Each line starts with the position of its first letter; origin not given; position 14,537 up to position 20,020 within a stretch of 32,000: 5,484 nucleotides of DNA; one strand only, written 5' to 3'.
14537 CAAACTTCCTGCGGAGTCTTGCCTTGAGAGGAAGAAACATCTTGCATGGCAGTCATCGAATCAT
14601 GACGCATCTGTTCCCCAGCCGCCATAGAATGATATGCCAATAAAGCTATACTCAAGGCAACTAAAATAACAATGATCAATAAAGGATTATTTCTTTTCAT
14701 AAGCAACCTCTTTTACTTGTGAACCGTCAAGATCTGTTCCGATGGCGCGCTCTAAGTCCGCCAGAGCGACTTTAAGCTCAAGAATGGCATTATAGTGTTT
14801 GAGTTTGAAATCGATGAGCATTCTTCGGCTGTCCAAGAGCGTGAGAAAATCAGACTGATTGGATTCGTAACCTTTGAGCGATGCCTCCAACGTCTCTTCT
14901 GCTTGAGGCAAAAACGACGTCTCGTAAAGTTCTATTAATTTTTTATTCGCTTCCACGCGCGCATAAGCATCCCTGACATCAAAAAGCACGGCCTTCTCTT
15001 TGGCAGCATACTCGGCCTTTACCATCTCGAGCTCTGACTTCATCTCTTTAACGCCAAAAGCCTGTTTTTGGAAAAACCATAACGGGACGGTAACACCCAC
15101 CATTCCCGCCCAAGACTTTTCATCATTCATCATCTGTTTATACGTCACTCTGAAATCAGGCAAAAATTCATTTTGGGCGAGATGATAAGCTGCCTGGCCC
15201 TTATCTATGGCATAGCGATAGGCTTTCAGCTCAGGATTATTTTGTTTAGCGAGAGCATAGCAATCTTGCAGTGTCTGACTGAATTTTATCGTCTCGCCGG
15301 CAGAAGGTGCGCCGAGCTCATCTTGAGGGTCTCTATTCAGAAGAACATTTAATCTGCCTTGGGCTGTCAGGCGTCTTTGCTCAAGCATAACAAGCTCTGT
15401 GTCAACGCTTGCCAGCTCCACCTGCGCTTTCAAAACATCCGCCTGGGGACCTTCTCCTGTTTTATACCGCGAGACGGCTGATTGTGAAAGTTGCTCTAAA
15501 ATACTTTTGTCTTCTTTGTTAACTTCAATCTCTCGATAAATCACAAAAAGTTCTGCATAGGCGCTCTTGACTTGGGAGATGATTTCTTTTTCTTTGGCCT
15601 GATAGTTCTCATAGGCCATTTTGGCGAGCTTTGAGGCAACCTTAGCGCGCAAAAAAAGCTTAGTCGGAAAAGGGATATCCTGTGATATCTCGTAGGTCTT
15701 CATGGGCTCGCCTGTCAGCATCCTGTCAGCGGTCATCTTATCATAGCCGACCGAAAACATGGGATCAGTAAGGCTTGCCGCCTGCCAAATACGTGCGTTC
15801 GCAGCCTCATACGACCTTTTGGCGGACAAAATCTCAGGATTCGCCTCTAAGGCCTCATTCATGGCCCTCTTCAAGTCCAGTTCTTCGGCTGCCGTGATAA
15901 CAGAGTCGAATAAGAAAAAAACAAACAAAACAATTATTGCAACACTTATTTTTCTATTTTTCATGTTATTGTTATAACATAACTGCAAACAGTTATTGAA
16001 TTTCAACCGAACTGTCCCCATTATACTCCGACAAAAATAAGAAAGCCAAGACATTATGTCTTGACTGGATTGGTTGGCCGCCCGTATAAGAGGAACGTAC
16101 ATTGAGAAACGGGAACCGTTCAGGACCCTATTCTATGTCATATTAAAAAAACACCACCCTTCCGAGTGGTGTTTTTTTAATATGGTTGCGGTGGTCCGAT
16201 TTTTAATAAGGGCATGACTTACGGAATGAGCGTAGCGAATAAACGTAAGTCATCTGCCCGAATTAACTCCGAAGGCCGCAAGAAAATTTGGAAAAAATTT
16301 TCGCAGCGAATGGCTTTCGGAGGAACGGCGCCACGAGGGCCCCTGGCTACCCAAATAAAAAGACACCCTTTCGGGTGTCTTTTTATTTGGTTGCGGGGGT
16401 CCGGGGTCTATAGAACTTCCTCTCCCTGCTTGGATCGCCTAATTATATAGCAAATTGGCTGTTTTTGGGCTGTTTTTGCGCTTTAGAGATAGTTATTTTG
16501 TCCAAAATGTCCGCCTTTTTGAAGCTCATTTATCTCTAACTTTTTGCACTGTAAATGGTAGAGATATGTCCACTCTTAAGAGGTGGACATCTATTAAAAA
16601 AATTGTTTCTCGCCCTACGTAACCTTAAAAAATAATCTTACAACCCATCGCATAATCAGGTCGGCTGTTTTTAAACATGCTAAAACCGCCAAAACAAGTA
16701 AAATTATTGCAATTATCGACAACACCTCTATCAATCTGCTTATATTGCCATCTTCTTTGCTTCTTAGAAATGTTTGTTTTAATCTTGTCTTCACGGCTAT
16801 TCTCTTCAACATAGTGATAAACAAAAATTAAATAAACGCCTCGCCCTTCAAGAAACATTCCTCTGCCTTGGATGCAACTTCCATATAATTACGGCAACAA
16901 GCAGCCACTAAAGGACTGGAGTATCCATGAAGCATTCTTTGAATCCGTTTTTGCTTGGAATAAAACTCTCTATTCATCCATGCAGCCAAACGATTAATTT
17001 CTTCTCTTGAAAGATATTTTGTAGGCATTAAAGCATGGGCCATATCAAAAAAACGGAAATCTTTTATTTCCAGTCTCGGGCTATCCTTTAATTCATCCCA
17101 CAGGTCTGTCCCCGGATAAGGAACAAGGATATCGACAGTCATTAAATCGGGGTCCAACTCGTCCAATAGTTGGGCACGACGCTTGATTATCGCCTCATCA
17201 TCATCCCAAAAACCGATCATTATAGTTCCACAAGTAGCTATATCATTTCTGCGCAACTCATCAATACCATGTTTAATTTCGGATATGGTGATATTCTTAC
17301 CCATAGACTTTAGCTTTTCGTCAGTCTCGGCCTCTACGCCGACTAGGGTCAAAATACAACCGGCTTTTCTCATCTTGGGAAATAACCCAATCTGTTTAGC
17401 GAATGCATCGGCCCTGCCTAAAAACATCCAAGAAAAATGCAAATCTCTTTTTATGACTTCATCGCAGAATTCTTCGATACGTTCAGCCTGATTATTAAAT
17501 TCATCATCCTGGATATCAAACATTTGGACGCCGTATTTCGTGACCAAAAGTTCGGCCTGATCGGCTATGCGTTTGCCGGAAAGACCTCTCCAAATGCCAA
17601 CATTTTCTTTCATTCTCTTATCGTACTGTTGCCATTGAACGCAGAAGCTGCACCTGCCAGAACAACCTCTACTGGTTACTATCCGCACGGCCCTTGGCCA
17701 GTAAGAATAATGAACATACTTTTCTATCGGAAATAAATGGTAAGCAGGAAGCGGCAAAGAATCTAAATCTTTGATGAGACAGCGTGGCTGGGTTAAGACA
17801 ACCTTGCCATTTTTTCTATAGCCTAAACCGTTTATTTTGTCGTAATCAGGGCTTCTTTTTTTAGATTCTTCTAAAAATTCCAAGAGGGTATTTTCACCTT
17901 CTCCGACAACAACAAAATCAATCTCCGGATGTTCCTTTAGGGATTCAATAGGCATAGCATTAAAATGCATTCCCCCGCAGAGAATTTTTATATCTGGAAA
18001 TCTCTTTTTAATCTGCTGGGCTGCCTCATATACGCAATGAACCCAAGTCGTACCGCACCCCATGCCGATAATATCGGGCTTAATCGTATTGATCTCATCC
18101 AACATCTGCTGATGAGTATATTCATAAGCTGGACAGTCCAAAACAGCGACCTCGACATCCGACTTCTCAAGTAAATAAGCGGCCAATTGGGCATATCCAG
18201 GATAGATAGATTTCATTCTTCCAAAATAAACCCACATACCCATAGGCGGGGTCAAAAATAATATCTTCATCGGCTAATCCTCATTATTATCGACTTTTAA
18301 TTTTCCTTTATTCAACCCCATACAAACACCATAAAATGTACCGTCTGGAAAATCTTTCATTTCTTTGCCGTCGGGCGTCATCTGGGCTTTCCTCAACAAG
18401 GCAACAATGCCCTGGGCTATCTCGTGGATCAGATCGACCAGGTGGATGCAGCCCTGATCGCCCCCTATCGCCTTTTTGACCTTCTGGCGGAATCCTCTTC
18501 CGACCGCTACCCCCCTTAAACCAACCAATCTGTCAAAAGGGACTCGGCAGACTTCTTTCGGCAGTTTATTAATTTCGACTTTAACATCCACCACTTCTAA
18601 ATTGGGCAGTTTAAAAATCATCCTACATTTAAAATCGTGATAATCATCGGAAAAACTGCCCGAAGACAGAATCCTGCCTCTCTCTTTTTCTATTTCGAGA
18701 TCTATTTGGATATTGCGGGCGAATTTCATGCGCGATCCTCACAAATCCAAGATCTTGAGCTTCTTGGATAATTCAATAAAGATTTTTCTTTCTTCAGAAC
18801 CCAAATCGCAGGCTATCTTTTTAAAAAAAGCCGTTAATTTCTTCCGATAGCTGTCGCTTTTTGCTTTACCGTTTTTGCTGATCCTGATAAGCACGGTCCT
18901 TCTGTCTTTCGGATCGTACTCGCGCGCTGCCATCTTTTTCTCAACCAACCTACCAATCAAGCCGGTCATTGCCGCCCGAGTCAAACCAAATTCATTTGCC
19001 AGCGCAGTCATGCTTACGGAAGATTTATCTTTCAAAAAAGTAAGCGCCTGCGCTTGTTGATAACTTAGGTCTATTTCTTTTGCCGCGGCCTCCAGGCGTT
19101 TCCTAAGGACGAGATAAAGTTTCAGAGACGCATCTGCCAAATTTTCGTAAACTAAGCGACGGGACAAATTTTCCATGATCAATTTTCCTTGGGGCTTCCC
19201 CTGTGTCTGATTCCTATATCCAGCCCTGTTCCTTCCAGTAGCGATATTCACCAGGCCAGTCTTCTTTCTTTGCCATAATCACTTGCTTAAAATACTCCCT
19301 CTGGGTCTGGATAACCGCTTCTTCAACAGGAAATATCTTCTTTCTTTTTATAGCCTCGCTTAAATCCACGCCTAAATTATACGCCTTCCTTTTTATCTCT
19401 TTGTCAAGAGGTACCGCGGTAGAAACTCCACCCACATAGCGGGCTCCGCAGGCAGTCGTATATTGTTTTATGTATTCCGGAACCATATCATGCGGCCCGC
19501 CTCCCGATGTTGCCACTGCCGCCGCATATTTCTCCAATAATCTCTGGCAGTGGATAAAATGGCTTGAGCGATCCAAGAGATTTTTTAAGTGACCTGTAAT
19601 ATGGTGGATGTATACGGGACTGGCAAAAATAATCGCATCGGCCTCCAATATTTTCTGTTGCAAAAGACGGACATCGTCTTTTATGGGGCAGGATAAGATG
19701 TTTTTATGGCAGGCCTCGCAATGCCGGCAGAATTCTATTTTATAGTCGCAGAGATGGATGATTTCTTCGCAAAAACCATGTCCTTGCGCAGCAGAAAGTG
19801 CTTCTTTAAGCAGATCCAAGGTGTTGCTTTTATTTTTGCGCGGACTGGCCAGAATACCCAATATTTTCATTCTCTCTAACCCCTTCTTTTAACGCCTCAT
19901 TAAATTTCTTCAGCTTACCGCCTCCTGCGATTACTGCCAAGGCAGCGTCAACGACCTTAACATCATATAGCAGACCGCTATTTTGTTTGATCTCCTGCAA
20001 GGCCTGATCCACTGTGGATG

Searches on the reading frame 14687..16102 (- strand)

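Call 27: search_protein_families(library=pfam, proteins=[window:14687-16102:-], max_evalue=0.0001)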
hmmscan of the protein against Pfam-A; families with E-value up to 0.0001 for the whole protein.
window:14687-16102:- (471 aa): 1 family
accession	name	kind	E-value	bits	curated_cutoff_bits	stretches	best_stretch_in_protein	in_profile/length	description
PF02321.23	OEP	-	5.2e-54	183.3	22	2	278-455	1-187/187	Outer membrane efflux protein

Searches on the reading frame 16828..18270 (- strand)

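Call 27: search_protein_families(library=pfam, proteins=[window:16828-18270:-], max_evalue=0.0001)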
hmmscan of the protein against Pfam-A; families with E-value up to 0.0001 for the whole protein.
window:16828-18270:- (480 aa): 2 families
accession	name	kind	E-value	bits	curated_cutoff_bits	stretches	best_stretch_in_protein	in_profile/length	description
PF02310.24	B12-binding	-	6e-18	65.3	32.1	1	28-132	19-120/121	B12 binding domain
PF04055.27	Radical_SAM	-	5.9e-14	53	29.5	1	197-359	1-157/166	Radical SAM superfamily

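Call 89: search_protein_families(library=ncbifam, proteins=[window:16828-18270:-], max_evalue=0.001)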
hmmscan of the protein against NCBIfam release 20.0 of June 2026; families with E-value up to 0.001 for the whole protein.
window:16828-18270:- (480 aa): 21 families
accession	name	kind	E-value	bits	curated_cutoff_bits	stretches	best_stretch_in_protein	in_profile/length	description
TIGR02026.1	BchE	equivalog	2.2e-62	211.5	481.35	1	30-447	29-437/497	magnesium-protoporphyrin IX monomethyl ester anaerobic oxidative cyclase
TIGR03471.1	HpnJ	equivalog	2.7e-44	151.8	577.6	1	23-447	33-443/472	hopanoid biosynthesis associated radical SAM protein HpnJ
NF050148.1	rSAM_ApyD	equivalog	1e-38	133.2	750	1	54-396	64-395/645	RiPP biosynthesis radical SAM protein ApyD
TIGR04367.1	HpnR_B12_rSAM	equivalog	4.6e-34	117.8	650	1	26-420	25-397/490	hopanoid C-3 methylase HpnR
NF038361.1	rSAM_Sden_1168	equivalog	7.9e-31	107.2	575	1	2-413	64-492/560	Sden_1168 family B12-binding radical SAM P-methyltransferase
TIGR04385.1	B12_rSAM_cofa1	equivalog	6e-30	104.8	450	1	22-372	18-364/438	B12 lower ligand biosynthesis radical SAM protein BzaD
TIGR04479.1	bcpD_PhpK_rSAM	subfamily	8.7e-29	100.2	600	1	29-388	78-425/504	PhpK family radical SAM P-methyltransferase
TIGR04072.2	rSAM_ladder_B12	equivalog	3.7e-24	85.2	360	1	22-373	16-350/443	lipid biosynthesis B12-binding/radical SAM protein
TIGR03975.1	rSAM_ocin_1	subfamily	4.1e-23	81.7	281.85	1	55-328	119-386/606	RiPP maturation radical SAM C-methyltransferase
TIGR04014.1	B12_SAM_MJ_0865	equivalog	2.7e-20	72.6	360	1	58-401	32-365/434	methyl-coenzyme M reductase glutamine C-methyltransferase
NF033712.0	B12_rSAM_KedN5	subfamily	3.3e-18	65.2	700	1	50-273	47-265/624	KedN5 family methylcobalamin-dependent radical SAM C-methyltransferase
TIGR04295.1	B12_rSAM_oligo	hypoth_equivalog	5.1e-17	61.7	400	1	14-389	15-379/422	TIGR04295 family B12-binding domain-containing radical SAM protein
TIGR04013.1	B12_SAM_MJ_1487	hypoth_equivalog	6.8e-14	51.5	251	1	50-212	28-169/382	TIGR04013 family B12-binding domain/radical SAM domain-containing protein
TIGR04190.1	B12_SAM_Ta0216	equivalog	6.6e-13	48.1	500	1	25-278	39-301/554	TIGR04190 family B12-binding domain/radical SAM domain protein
NF040542.1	rSAM_RCCLKC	equivalog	1.1e-11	44.6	450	1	77-363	62-342/423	arsinothricin biosynthesis radical SAM protein ArsL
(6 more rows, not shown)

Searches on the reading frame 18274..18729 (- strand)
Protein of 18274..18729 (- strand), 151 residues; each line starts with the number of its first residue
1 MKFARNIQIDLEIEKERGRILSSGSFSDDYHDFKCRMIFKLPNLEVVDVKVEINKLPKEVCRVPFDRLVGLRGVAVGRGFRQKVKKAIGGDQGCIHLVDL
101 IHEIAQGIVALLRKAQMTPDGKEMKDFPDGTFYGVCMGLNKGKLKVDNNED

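Call 27: search_protein_families(library=pfam, proteins=[window:18274-18729:-], max_evalue=0.0001)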
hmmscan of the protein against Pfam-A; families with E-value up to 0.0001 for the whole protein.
window:18274-18729:- (151 aa): 1 family
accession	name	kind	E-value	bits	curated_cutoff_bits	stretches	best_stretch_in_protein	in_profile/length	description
PF11136.13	DUF2889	-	1.9e-14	54.4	25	1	29-106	43-119/123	Protein of unknown function (DUF2889)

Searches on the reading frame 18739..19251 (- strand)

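Call 27: search_protein_families(library=pfam, proteins=[window:18739-19251:-], max_evalue=0.0001)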
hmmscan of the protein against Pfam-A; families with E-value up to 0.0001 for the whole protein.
window:18739-19251:- (170 aa): 3 families
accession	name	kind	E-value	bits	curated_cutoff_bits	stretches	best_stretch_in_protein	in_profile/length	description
PF12802.13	MarR_2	-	3.8e-10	40.2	27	1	61-118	2-60/61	MarR family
PF01047.28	MarR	-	4.8e-08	33.2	24.6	1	62-120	1-59/59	MarR family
PF22381.2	Staph_reg_Sar_Rot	-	5.5e-07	30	27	1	56-133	6-83/85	Transcriptional regulator SarA/Rot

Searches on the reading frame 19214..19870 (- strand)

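Call 27: search_protein_families(library=pfam, proteins=[window:19214-19870:-], max_evalue=0.0001)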
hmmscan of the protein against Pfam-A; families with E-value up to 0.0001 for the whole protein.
window:19214-19870:- (218 aa): 2 families
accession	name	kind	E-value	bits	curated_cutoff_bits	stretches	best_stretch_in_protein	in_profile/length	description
PF03358.20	FMN_red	-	3.7e-27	95.2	24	1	1-153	1-147/152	NADPH-dependent FMN reductase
PF02525.22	Flavodoxin_2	-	3.6e-14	53.4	27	1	1-146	1-170/198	Flavodoxin-like fold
